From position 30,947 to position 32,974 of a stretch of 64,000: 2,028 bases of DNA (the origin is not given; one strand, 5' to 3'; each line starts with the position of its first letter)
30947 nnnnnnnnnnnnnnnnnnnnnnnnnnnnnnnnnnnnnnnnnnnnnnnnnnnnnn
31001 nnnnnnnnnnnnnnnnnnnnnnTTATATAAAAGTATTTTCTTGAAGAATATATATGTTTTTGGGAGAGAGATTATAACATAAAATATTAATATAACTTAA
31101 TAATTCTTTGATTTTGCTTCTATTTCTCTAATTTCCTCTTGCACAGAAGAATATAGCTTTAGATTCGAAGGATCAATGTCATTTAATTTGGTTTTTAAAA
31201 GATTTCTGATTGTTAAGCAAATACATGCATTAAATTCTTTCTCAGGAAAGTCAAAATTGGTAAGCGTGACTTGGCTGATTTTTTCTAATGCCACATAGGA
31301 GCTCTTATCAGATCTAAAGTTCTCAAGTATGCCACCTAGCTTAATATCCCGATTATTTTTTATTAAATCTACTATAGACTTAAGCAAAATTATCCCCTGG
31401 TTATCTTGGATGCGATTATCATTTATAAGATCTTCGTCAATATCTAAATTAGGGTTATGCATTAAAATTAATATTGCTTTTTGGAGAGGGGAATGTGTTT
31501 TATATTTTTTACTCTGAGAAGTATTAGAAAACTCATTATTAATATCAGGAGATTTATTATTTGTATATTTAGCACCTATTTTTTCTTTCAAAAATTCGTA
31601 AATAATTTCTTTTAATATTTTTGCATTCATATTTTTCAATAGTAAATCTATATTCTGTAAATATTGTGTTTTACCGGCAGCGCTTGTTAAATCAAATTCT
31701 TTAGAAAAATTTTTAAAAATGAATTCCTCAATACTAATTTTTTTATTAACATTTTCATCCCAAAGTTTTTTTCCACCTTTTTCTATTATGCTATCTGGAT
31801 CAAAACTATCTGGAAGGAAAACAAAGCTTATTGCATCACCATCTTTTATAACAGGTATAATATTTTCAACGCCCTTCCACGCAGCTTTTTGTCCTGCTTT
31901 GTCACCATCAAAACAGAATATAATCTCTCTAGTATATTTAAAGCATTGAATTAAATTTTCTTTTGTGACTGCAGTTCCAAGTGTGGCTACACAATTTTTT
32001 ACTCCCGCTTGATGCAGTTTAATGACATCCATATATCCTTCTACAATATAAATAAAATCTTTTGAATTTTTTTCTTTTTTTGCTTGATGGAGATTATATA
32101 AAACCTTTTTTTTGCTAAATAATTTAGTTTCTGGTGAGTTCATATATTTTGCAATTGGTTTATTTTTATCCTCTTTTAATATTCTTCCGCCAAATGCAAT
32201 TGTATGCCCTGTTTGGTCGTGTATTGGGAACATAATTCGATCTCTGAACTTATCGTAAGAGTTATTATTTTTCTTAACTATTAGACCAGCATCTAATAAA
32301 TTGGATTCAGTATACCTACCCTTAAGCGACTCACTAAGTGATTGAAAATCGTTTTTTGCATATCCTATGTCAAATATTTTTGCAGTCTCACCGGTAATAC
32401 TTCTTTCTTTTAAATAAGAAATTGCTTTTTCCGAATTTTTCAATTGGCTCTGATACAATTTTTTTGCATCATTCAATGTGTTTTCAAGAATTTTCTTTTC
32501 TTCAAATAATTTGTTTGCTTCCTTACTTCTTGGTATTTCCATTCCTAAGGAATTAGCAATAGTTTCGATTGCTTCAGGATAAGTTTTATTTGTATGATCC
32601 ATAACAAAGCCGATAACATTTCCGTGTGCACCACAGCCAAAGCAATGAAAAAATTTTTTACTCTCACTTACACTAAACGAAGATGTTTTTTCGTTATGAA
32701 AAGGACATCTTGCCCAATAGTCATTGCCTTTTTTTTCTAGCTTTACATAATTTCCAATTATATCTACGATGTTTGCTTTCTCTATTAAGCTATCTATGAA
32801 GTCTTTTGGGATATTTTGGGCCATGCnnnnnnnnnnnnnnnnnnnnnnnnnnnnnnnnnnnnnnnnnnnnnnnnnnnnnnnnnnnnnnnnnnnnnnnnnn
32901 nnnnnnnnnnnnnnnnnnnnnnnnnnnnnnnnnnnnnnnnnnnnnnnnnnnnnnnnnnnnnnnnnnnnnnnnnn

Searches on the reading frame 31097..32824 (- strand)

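Call 24: search_protein_families(library=pfam, proteins=[window:31097-32824:-], max_evalue=0.00001)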
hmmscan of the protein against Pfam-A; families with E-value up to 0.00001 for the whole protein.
window:31097-32824:- (575 aa): 5 families
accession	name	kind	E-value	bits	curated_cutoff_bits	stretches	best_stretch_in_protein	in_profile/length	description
PF08275.17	DNAG_N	-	8.9e-40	136.2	26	1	124-249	2-128/128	DNA primase catalytic core, N-terminal domain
PF01807.25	Zn_ribbon_DnaG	-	1.5e-38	131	24.9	1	6-101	2-97/98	CHC2 zinc finger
PF13662.12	Toprim_4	-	1.8e-18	67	25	1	258-320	3-72/85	Toprim domain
PF13155.12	Toprim_2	-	2.9e-17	63.3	22.1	1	259-322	1-66/88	Toprim-like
PF01751.28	Toprim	-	1.8e-14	54.1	23.1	1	258-328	2-86/96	Toprim domain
